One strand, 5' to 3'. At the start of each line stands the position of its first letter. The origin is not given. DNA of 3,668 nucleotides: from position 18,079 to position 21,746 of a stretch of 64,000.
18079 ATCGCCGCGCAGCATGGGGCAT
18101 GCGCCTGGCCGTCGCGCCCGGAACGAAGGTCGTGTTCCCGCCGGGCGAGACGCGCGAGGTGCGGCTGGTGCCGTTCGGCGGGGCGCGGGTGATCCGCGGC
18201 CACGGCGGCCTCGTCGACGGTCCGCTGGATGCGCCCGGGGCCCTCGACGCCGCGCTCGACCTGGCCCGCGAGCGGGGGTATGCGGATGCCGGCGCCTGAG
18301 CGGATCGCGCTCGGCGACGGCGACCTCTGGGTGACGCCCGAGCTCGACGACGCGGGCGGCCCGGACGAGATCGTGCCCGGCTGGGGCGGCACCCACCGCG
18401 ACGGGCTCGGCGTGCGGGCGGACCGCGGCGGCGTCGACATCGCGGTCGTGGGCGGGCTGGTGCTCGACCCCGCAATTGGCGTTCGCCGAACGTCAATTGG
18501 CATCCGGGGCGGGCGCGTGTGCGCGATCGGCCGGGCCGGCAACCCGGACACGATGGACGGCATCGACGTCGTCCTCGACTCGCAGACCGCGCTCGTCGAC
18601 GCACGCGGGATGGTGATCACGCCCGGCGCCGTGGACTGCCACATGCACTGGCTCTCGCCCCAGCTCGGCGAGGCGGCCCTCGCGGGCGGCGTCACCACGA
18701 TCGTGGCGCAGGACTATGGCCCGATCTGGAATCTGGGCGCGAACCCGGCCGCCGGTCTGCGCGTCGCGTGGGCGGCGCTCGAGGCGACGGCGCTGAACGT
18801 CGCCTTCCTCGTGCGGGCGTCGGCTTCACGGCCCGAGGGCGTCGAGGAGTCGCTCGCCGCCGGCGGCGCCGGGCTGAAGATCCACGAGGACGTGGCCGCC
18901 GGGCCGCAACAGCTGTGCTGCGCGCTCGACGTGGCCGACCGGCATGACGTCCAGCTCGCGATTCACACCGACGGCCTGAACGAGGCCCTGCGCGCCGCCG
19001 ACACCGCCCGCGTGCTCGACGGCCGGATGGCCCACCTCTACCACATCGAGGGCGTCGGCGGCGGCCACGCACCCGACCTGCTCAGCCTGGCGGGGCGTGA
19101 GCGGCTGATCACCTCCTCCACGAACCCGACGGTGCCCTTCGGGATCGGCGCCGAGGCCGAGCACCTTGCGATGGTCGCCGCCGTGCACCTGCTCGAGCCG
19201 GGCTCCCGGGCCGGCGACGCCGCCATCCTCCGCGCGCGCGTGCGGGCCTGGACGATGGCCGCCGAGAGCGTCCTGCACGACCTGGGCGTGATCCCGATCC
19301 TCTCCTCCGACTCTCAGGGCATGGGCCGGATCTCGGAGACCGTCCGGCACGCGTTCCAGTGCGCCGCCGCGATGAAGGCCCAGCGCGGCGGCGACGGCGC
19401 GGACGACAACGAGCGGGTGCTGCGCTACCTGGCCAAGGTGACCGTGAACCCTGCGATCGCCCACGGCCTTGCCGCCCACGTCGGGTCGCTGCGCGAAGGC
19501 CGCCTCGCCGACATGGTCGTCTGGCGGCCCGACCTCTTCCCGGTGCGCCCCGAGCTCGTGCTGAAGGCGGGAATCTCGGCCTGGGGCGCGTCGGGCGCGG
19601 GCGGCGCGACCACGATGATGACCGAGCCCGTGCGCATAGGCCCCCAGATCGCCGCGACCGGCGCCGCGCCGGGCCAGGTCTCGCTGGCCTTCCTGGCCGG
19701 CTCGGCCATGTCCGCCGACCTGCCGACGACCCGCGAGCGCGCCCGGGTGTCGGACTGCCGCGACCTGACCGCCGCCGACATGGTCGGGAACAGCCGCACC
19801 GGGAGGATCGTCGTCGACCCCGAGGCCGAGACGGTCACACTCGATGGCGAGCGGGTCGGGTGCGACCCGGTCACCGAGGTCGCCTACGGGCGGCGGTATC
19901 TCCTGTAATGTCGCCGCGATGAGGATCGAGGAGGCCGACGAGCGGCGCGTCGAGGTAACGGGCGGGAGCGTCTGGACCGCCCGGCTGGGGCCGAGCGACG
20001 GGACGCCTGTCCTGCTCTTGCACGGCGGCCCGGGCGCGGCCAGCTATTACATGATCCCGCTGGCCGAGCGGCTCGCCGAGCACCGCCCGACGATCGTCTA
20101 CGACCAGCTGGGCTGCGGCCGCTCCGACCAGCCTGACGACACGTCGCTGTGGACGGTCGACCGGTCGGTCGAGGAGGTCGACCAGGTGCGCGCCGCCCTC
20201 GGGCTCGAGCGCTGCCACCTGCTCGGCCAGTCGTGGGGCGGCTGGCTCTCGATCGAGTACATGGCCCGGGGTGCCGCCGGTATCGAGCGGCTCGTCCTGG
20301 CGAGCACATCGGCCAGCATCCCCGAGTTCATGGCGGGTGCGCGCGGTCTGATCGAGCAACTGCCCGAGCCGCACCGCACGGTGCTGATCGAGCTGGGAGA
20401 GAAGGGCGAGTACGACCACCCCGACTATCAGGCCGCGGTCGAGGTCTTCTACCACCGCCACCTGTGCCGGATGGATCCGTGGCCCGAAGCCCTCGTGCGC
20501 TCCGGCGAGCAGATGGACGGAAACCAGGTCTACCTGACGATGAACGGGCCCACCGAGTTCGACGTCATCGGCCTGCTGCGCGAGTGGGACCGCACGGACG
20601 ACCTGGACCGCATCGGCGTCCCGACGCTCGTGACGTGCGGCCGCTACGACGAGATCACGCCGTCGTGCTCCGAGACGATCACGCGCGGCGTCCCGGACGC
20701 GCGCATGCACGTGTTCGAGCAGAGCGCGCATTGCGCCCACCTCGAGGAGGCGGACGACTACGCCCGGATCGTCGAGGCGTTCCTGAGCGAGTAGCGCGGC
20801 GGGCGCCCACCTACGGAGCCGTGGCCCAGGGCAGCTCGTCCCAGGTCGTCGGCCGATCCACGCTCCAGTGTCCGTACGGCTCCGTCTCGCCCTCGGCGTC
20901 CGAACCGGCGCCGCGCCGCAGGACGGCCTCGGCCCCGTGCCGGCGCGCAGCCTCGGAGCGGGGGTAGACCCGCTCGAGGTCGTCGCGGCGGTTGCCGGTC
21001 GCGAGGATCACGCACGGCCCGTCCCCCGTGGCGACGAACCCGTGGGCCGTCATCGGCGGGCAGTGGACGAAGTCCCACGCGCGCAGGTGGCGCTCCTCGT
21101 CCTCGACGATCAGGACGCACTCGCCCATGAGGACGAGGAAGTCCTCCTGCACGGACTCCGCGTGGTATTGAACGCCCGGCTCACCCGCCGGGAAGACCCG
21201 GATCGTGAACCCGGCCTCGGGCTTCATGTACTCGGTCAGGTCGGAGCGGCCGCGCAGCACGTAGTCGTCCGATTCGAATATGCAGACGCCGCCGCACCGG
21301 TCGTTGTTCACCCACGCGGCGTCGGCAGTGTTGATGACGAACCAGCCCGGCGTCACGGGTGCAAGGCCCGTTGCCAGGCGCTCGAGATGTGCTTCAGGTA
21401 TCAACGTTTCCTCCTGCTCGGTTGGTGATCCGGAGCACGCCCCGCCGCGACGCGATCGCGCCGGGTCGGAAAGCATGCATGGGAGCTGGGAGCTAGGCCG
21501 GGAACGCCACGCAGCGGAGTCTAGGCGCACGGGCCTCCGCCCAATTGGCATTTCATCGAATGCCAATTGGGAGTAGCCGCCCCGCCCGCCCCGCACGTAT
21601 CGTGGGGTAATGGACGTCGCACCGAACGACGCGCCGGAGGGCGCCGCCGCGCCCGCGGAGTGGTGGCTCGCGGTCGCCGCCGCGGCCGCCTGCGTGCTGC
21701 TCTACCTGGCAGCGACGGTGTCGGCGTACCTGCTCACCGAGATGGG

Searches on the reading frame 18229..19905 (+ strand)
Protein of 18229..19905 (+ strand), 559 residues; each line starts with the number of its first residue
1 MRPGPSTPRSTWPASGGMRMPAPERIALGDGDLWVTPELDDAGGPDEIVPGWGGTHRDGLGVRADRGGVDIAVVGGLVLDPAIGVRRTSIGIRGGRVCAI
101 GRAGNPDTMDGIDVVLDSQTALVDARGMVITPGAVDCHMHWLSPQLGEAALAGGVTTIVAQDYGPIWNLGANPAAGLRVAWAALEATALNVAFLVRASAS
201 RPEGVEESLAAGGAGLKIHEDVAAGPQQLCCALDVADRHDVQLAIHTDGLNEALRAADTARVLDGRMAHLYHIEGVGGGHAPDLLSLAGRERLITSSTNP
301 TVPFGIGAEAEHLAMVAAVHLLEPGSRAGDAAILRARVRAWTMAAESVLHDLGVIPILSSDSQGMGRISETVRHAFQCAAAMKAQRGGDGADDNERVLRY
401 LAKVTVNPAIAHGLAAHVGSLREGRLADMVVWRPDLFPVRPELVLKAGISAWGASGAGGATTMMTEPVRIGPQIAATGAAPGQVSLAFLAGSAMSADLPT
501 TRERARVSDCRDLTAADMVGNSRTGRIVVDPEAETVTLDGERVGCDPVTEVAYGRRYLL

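Call 57: search_protein_families(library=pfam, proteins=[window:18229-19905:+], max_evalue=0.001)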
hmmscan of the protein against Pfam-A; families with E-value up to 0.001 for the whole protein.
window:18229-19905:+ (559 aa): 3 families
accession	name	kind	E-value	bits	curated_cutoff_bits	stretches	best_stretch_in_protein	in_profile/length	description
PF01979.26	Amidohydro_1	-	2.8e-35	122.6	25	1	129-443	1-333/345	Amidohydrolase family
PF00449.26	Urease_alpha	-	1.2e-17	64.8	23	1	24-121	18-119/121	Urease alpha-subunit, N-terminal domain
PF07969.17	Amidohydro_3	-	2.4e-09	37.6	29.7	1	349-442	362-454/472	Amidohydrolase family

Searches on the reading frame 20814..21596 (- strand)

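Call 57: search_protein_families(library=pfam, proteins=[window:20814-21596:-], max_evalue=0.001)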
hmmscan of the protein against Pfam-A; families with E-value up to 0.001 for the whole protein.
window:20814-21596:- (261 aa): 1 family
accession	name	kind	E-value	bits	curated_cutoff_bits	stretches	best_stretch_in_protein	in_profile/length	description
PF07883.17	Cupin_2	-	4.6e-11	42.7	27.2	1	134-199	4-68/70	Cupin domain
